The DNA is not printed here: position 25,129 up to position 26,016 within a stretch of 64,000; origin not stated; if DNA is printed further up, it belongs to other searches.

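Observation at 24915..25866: Adjacent pair: tail-anchored HTH_17 protein and a bactofilin fused to a paralogous HTH_17 DNA-binding domain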

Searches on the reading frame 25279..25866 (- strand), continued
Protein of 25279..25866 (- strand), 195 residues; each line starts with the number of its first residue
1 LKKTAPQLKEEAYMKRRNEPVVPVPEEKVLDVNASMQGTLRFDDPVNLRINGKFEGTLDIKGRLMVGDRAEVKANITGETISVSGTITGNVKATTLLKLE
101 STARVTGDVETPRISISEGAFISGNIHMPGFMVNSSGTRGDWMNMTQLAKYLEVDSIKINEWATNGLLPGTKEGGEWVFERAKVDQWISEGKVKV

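Call 24: fold_search(model_id=the predicted structure, library=pdb)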
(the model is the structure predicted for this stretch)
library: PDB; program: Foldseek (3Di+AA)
matches with E <= 10: 569; with E <= 0.001: 0
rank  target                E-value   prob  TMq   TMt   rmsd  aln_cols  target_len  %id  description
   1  5i44_B                5.4e-02  1.00  0.23  0.56   3.8        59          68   27  Structure of RacA-DNA complex; P21 form (released 2016-05-04)
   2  5i44_A                6.0e-02  1.00  0.23  0.58   3.7        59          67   27  Structure of RacA-DNA complex; P21 form (released 2016-05-04)
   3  6rib_A                8.3e-02  1.00  0.43  0.77   4.3       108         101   19  Cryo-EM reconstruction of Thermus thermophilus bactofilin double helical filaments (released 2019-07-17)
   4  5i44_G                9.2e-02  1.00  0.22  0.55   3.7        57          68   26  Structure of RacA-DNA complex; P21 form (released 2016-05-04)
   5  6ama_B                9.7e-02  1.00  0.25  0.76   1.4        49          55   22  Structure of S. coelicolor/S. venezuelae BldC-smeA-ssfA complex to 3.09 Angstrom (released 2018-03-28)
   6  6ama_Y                1.6e-01  1.00  0.25  0.72   1.7        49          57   22  Structure of S. coelicolor/S. venezuelae BldC-smeA-ssfA complex to 3.09 Angstrom (released 2018-03-28)
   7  6ama_H                1.8e-01  1.00  0.25  0.76   1.3        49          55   22  Structure of S. coelicolor/S. venezuelae BldC-smeA-ssfA complex to 3.09 Angstrom (released 2018-03-28)
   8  6ria_1                1.8e-01  1.00  0.38  0.75   4.2        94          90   21  Bactofilin from Thermus thermophilus, F105R mutant crystal structure (released 2019-07-17)
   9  5i41                  2.0e-01  0.99  0.20  0.48   4.0        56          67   28  Structure of the apo RacA DNA binding domain (released 2016-05-04)
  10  6amk_A                2.3e-01  1.00  0.25  0.82   1.2        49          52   22  Structure of Streptomyces venezuelae BldC-whiI opt complex (released 2018-03-28)
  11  8dgl_B                2.4e-01  1.00  0.26  0.63   1.7        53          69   23  Crystal Structure of the RdfS Excisionase (released 2022-10-05)
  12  6amk_B                2.5e-01  1.00  0.25  0.82   1.3        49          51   22  Structure of Streptomyces venezuelae BldC-whiI opt complex (released 2018-03-28)
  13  5d90_A                2.7e-01  1.00  0.24  0.34   2.4        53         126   24  Crystal structure of HiNmlR, a MerR family regulator lacking the sensor domain, bound to promoter DNA (released 2016-06-29)
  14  6ama_P                2.9e-01  1.00  0.25  0.75   1.3        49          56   22  Structure of S. coelicolor/S. venezuelae BldC-smeA-ssfA complex to 3.09 Angstrom (released 2018-03-28)
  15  6hn7_B                3.1e-01  1.00  0.25  0.59   2.0        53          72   28  Hijacking the Hijackers: Escherichia coli Pathogenicity Islands Redirect Helper Phage Packaging for Their Own Benefit. (released 2019-07-31)
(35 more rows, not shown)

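Call 45: search_protein_representatives(protein=window:25279-25827:-)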
Query: 182 residues. Proteins with E-value up to 0.001 (for the whole library): 11929; up to 1e-10: 542; up to 1e-30: 20. The best 150 are listed.
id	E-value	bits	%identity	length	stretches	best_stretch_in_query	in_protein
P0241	2.2e-60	219.9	54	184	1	3-181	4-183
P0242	5.3e-45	169.7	49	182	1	13-180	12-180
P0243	2.7e-44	167.4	47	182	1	13-180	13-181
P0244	1.1e-41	159.0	43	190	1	5-177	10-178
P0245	6.9e-41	156.3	64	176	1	2-112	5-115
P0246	3.2e-40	154.2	44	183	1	13-181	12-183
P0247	1.2e-39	152.3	43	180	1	13-181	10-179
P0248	3.9e-39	150.6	44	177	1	2-180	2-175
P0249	2.6e-38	147.9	49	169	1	12-181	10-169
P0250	1.1e-37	145.9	44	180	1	14-177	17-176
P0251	1.3e-37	145.6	43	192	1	6-178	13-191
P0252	4.4e-37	143.9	46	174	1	13-176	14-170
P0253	3.6e-36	141.0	51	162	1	5-140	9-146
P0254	8.2e-36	139.8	45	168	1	4-176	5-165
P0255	1.5e-35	139.0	43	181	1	10-181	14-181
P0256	1.6e-33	132.3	39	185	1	11-181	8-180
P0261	1.2e-30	123.0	41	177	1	3-182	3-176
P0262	1.9e-30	122.3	39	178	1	12-181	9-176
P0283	3.9e-20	88.8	31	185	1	10-178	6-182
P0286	8.0e-19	84.5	40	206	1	5-137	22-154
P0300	8.0e-17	78.0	33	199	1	44-177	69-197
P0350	6.2e-14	68.6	28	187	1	15-179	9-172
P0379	3.2e-13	66.3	35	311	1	75-181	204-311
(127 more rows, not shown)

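Call 46: list_cluster_members(proteins=[P0283, P0350, P0379, P0300, P0256, P0262, P0261, P0244, P0251, P0286])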
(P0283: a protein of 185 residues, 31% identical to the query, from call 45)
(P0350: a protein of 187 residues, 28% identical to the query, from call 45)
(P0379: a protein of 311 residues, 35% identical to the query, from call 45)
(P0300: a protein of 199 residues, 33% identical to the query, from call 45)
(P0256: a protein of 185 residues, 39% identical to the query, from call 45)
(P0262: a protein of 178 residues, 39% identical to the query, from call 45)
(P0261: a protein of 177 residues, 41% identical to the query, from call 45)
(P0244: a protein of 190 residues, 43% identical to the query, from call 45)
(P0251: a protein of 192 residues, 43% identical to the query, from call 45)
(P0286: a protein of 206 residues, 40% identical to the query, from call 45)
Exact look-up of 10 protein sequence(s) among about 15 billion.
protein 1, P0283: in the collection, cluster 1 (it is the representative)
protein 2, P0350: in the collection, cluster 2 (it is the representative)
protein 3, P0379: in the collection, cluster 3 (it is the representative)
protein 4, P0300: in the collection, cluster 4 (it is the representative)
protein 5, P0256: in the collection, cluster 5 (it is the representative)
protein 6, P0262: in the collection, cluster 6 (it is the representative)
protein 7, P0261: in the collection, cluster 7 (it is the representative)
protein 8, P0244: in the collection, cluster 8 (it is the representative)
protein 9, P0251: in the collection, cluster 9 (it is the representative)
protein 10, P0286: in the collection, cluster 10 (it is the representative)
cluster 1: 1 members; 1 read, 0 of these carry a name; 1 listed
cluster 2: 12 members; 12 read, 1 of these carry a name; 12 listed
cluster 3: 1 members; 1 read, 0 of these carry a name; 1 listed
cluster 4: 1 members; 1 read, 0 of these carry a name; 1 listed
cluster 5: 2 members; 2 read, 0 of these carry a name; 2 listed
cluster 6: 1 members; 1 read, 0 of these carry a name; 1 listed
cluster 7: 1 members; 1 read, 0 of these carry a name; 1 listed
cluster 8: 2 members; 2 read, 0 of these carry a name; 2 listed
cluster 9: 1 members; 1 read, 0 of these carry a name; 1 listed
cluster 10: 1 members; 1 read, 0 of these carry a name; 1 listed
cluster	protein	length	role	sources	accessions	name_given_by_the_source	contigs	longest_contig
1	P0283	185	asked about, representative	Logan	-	-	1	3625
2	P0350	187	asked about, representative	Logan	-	-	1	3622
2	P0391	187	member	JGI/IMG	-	cytoskeletal protein CcmA (bactofilin family)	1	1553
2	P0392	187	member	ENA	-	-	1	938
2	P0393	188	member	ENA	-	-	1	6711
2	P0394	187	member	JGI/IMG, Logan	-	-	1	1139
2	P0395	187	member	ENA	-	-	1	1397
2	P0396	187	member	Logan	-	-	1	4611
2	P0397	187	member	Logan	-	-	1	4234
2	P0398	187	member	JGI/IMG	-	-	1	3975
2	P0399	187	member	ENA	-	-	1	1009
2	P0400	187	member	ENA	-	-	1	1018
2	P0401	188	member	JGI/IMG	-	-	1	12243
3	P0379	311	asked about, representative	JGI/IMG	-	-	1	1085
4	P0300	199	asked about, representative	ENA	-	-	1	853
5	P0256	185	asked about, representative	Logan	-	-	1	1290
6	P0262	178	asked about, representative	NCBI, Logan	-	-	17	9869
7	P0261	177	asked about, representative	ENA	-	-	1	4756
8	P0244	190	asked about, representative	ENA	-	-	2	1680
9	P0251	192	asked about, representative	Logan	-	-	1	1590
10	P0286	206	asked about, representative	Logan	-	-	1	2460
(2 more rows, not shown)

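Call 48: find_encoding_contigs(protein=P0401, flank=6000, max_places=3)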
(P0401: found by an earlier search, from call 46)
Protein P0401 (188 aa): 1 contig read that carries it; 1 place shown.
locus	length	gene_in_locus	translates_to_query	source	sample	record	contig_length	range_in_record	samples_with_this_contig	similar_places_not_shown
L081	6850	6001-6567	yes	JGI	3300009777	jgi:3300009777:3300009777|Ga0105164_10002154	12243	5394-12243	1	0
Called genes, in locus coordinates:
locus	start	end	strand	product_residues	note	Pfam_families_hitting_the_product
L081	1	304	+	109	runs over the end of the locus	PF09685:MamF_MmsF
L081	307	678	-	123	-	PF13560:HTH_31, PF12844:HTH_19 (weak), PF01381:HTH_3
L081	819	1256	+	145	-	-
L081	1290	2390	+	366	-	PF25216:Volactin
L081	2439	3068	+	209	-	-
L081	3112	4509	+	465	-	PF00142:Fer4_NifH (weak), PF01656:CbiA, PF06564:CBP_BcsQ, PF09140:MipZ (faint), PF10609:ParA (faint), PF13614:AAA_31, PF16561:AMPK1_CBM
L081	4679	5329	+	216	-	-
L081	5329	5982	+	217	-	-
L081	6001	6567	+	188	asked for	PF04519:Bactofilin, PF12728:HTH_17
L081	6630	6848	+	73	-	?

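Call 49: find_encoding_contigs(protein=P0283, flank=4000, max_places=3)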
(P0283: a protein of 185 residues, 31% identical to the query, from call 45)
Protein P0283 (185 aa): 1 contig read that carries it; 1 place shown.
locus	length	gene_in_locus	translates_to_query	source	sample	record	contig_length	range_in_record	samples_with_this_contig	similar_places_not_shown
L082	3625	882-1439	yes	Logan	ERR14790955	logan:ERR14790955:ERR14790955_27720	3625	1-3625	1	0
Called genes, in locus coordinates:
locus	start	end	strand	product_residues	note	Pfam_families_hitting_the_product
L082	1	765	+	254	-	?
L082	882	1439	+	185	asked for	PF04519:Bactofilin, PF12728:HTH_17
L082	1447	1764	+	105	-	PF12728:HTH_17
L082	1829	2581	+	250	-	PF00731:AIRC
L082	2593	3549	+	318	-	PF13472:Lipase_GDSL_2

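Call 58: find_homologous_proteins(query=P0401, max_evalue=0.001)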
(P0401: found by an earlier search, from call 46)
Query P0401 (188 aa): 11 proteins with E <= 0.001 among 144 candidates.
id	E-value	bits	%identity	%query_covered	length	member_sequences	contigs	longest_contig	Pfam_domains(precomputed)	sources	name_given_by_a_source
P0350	1.2e-106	372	94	98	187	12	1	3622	PF12728.14,PF04519.20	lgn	-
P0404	4.0e-87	309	79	98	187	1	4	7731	PF12728.14,PF04519.20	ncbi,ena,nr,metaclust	ncbi:MAG: hypothetical protein A3G38_03000 [Omnitrophica WOR_2 bacterium RIFCSPLOWO2_12_FULL_51_8]|n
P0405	2.9e-82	293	72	100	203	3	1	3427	PF12728.14,PF04519.20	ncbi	-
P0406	1.3e-70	255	63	95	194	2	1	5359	PF12728.14,PF04519.20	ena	-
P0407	5.9e-69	249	67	94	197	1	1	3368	PF12728.14,PF04519.20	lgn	-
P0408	2.6e-66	241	62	96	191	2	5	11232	PF12728.14,PF04519.20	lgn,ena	-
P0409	7.1e-66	239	62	98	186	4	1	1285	PF12728.14,PF04519.20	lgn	-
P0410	1.5e-64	235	62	94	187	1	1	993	PF12728.14,PF04519.20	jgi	jgi:excisionase family DNA binding protein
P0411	3.0e-63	231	62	93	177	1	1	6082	PF12728.14,PF04519.20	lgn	-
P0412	4.2e-52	195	85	57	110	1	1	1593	PF12728.14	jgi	-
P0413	4.1e-37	146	70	53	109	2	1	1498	PF12728.14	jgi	-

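Call 59: find_encoding_contigs(protein=P0408, flank=8000, max_places=2)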
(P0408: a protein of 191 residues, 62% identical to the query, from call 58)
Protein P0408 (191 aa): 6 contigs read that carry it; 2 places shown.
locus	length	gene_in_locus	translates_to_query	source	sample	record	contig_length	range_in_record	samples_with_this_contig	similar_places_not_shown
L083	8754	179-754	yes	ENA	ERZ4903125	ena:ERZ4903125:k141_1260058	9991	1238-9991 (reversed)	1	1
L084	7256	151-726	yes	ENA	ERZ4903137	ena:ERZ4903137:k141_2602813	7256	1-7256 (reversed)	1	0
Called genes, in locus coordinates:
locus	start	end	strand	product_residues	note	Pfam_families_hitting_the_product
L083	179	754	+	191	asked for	PF04519:Bactofilin, PF12728:HTH_17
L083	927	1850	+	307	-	PF00512:HisKA, PF02518:HATPase_c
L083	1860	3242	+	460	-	PF00072:Response_reg, PF00158:Sigma54_activat, PF14532:Sigma54_activ_2, PF00004:AAA (weak), PF07724:AAA_2, PF07728:AAA_5, PF25601:AAA_lid_14, PF02954:HTH_8, +1 more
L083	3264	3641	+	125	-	PF00072:Response_reg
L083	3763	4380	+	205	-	-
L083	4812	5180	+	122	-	PF13650:Asp_protease_2 (weak), PF13975:gag-asp_proteas (weak)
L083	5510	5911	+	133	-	PF00072:Response_reg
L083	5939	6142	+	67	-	PF00741:Gas_vesicle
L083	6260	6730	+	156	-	-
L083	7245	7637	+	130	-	-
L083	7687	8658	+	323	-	PF00004:AAA (faint), PF00910:RNA_helicase (faint), PF07728:AAA_5, PF07726:AAA_3 (weak)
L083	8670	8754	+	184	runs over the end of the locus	-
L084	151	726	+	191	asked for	PF04519:Bactofilin, PF12728:HTH_17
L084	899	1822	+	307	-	PF00512:HisKA, PF02518:HATPase_c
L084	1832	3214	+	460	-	PF00072:Response_reg, PF00158:Sigma54_activat, PF14532:Sigma54_activ_2, PF00004:AAA (weak), PF07724:AAA_2, PF07728:AAA_5, PF25601:AAA_lid_14, PF02954:HTH_8, +1 more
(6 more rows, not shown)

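Call 60: find_encoding_contigs(protein=P0404, flank=8000, max_places=2)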
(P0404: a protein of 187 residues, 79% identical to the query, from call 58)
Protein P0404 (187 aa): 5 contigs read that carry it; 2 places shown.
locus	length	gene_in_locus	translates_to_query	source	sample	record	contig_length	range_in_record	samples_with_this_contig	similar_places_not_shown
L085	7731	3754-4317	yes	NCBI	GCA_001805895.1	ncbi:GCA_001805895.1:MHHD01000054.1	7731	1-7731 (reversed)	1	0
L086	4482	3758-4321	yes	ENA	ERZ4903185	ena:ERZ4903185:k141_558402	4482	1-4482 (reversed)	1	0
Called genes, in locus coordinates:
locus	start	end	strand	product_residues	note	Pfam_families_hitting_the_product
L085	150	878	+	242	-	-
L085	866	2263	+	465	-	PF00142:Fer4_NifH (weak), PF01656:CbiA, PF02374:ArsA_ATPase (faint), PF06564:CBP_BcsQ, PF09140:MipZ, PF10609:ParA (weak), PF13614:AAA_31, PF16561:AMPK1_CBM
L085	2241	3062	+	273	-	-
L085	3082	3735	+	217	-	-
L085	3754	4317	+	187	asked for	PF04519:Bactofilin, PF12728:HTH_17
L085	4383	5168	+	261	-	PF05552:MS_channel_1st_1 (weak)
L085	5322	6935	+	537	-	PF00989:PAS (weak), PF13188:PAS_8 (faint), PF08447:PAS_3 (faint), PF00989:PAS, PF08448:PAS_4, PF13426:PAS_9, PF00512:HisKA, PF02518:HATPase_c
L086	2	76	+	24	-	?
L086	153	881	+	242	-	-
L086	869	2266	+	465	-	PF00142:Fer4_NifH (weak), PF01656:CbiA, PF02374:ArsA_ATPase (faint), PF06564:CBP_BcsQ, PF09140:MipZ, PF10609:ParA (weak), PF13614:AAA_31, PF16561:AMPK1_CBM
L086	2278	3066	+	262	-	-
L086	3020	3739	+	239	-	-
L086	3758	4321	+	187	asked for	PF04519:Bactofilin, PF12728:HTH_17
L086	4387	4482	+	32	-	?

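Call 67: search_protein_families(library=padloc, proteins=[window:25279-25827:-], max_evalue=0.01)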
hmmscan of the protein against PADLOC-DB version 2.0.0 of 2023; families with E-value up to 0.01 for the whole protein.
window:25279-25827:- (182 aa): 1 family
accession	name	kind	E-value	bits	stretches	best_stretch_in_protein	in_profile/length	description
PDLC04133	mad1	-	3.7e-06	25.1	1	128-177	4-53/60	mads_1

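Call 68: search_protein_families(library=phrogs, proteins=[window:25279-25827:-], max_evalue=0.01)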
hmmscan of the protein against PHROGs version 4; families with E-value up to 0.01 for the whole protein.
window:25279-25827:- (182 aa): 3 families
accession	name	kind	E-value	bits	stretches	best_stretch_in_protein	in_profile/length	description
phrog_66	-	integration and excision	7e-07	30.2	1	121-179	85-144/412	excisionase and transcriptional regulator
phrog_57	-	head and packaging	1.6e-05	25.8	1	125-176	8-60/199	terminase small subunit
phrog_7338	-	unknown function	0.0034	18.6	1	130-179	31-81/87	-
